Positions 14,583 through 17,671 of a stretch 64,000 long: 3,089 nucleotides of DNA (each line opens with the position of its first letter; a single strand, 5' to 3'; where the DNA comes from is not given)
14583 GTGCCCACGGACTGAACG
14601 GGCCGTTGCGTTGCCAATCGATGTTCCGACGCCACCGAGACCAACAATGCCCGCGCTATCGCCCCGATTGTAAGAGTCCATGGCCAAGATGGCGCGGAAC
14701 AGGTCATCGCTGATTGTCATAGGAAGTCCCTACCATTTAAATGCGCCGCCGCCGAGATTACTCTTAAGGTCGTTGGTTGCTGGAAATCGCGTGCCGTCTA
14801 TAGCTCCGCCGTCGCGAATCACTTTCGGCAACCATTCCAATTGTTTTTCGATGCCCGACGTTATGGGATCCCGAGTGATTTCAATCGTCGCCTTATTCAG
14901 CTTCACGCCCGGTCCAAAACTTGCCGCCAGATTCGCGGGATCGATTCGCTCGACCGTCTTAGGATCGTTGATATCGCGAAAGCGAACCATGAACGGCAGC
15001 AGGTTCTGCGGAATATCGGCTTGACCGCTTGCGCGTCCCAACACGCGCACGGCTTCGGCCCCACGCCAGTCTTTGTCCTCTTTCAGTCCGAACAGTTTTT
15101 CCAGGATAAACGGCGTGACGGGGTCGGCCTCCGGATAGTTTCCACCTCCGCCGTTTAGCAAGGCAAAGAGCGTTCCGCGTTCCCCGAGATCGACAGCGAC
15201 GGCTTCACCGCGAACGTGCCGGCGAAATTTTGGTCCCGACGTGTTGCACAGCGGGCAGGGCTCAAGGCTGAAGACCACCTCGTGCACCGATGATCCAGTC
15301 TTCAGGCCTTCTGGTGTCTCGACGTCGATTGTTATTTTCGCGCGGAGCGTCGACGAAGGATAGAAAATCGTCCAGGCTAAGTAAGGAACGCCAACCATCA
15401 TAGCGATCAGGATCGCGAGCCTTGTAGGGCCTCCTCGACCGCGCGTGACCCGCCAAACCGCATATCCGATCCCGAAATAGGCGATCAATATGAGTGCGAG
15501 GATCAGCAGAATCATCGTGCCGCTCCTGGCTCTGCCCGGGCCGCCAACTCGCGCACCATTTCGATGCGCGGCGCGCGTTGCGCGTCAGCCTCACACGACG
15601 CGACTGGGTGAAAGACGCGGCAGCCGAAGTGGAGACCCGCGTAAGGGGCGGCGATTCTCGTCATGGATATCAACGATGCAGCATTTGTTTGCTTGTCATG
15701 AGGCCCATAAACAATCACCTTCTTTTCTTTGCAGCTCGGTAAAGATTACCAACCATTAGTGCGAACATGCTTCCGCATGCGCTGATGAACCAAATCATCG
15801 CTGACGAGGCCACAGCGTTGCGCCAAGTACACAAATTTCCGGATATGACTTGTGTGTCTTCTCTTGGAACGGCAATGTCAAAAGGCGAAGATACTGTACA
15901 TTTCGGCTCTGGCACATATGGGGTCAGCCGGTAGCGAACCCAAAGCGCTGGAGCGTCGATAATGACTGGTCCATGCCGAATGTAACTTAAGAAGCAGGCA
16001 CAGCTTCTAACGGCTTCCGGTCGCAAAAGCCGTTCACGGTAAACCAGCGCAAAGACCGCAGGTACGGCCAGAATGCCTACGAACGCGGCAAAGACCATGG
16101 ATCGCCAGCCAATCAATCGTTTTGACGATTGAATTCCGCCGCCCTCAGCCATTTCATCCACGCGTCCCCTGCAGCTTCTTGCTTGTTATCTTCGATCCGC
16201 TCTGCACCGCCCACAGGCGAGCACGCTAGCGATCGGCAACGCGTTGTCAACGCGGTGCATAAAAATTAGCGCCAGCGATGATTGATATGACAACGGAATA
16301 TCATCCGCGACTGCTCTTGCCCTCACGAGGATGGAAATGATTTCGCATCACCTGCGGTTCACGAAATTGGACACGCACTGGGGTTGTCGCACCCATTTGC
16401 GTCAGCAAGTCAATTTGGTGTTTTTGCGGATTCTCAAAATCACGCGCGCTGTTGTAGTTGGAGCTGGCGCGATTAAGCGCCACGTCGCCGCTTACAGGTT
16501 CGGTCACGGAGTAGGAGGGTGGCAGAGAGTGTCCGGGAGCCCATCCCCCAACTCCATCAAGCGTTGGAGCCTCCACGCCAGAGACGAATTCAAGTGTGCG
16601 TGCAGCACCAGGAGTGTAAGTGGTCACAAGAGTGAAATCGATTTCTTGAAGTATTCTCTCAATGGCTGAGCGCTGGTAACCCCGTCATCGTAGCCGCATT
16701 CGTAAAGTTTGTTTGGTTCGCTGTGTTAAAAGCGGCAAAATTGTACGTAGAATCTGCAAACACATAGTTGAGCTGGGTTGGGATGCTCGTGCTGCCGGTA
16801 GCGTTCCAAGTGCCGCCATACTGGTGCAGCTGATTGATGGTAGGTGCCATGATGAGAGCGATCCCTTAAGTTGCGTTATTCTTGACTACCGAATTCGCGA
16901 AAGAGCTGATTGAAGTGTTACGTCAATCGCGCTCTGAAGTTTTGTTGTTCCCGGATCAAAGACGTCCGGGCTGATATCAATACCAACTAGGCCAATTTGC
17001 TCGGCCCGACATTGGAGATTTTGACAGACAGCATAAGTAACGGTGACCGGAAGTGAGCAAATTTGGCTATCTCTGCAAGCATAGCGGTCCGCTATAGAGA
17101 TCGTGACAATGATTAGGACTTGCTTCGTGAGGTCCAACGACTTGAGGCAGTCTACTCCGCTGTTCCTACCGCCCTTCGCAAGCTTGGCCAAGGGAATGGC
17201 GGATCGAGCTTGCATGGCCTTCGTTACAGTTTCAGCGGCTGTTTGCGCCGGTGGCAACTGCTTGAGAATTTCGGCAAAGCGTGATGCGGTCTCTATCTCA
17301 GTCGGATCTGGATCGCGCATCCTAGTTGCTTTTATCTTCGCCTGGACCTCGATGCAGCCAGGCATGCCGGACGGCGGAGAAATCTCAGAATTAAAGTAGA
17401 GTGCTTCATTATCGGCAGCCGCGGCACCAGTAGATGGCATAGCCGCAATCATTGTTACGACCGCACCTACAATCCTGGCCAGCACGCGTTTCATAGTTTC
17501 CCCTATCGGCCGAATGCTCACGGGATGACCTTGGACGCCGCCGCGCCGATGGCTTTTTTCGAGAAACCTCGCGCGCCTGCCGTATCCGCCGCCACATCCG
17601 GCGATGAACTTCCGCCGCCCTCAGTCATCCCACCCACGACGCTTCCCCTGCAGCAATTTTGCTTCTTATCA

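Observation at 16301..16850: Metzincin active-site motif encoded on the wrong strand, exactly where the protease ORF needs it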

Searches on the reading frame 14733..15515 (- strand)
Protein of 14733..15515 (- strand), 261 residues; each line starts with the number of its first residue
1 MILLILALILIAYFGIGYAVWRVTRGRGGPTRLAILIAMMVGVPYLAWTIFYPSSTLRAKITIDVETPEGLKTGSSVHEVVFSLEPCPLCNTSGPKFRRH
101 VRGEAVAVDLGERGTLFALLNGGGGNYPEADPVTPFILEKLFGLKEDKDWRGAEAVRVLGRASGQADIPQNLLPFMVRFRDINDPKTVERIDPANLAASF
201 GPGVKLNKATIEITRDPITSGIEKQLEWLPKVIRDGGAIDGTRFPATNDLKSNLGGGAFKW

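Call 41: search_protein_families(library=pfam, proteins=[window:14733-15515:-], max_evalue=0.1)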
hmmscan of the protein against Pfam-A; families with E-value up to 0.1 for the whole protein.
window:14733-15515:- (261 aa): 0 families

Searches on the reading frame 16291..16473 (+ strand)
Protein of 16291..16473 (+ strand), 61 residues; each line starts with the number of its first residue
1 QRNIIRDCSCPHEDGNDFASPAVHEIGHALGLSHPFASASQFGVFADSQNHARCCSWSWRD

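Call 6: search_protein_families(library=pfam, proteins=[window:16291-16473:+], max_evalue=1)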
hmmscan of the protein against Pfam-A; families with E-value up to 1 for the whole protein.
seq(61 aa): 10 families
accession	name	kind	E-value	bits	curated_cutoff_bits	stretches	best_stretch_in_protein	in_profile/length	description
PF00413.30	Peptidase_M10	-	2.5e-05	24.6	24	1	13-39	103-129/159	Matrixin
PF16313.11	DUF4953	-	0.00021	21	24.2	1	22-44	17-39/316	Met-zincin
PF10462.15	Peptidase_M66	-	0.0016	17.9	20.6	1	23-59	197-234/306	Peptidase M66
PF13688.12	Reprolysin_5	-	0.0082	16.8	27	1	23-56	146-170/196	Metallo-peptidase family M12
PF13583.11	Reprolysin_4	-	0.014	15.5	22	1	22-41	139-158/203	Metallo-peptidase family M12B Reprolysin-like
PF05572.19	Peptidase_M43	-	0.028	14.8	23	1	16-43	66-93/152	Pregnancy-associated plasma protein-A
PF13582.12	Reprolysin_3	-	0.029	15.3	22.4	1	20-34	108-122/123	Metallo-peptidase family M12B Reprolysin-like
PF12044.14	Metallopep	-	0.11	11.5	27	1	23-35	319-331/427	Putative peptidase family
PF01400.30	Astacin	-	0.15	12.1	22.5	1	22-35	82-95/189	Astacin (Peptidase family M12A)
PF07998.17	Peptidase_M54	-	0.29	11.5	24.4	1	23-34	150-161/194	Peptidase family M54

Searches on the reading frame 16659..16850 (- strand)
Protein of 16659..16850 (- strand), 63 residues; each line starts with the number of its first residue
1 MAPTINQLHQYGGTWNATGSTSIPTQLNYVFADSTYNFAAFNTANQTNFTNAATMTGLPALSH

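Call 53: find_encoding_contigs(protein=window:16659-16850:-, flank=4000, max_places=10)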
Protein window:16659-16850:- (63 aa): 23 contigs read that carry it; 8 places shown.
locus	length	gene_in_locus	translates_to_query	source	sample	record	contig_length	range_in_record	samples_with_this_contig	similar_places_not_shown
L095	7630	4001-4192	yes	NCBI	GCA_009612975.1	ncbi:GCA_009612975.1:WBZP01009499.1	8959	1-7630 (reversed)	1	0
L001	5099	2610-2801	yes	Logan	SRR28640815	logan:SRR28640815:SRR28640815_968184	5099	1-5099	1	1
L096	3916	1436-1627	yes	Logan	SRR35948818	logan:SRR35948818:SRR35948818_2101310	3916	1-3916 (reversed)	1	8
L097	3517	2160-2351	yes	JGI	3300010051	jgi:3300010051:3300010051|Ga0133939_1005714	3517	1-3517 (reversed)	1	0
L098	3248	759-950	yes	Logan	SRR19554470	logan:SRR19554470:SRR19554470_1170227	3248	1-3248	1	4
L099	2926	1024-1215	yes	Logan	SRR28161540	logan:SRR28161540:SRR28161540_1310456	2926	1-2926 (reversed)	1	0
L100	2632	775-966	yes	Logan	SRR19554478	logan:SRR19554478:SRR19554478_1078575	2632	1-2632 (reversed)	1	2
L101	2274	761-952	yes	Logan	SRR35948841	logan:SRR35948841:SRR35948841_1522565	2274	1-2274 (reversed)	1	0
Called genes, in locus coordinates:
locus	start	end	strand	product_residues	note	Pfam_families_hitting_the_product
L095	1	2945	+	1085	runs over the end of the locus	PF10150:RNase_E_G, PF20833:RNase_E_G_Thio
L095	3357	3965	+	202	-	-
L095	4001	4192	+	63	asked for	-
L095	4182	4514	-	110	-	-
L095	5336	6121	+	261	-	-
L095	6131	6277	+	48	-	-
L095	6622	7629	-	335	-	?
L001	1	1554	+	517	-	?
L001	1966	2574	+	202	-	-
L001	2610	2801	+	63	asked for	-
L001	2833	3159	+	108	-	-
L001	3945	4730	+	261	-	-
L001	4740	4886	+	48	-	-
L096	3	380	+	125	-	?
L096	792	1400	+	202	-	-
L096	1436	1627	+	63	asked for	-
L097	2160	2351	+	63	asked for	-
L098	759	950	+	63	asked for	-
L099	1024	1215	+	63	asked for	-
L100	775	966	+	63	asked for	-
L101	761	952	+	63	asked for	-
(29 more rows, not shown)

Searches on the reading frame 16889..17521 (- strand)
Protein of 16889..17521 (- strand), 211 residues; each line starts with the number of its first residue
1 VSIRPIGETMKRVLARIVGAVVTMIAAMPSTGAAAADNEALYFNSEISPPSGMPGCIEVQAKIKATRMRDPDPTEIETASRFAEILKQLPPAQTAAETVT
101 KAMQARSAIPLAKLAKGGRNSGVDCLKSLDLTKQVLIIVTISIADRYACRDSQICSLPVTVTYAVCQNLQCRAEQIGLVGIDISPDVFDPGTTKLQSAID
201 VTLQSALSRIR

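Call 41: search_protein_families(library=pfam, proteins=[window:16889-17521:-], max_evalue=0.1)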
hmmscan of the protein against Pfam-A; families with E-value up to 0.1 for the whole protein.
window:16889-17521:- (211 aa): 0 families
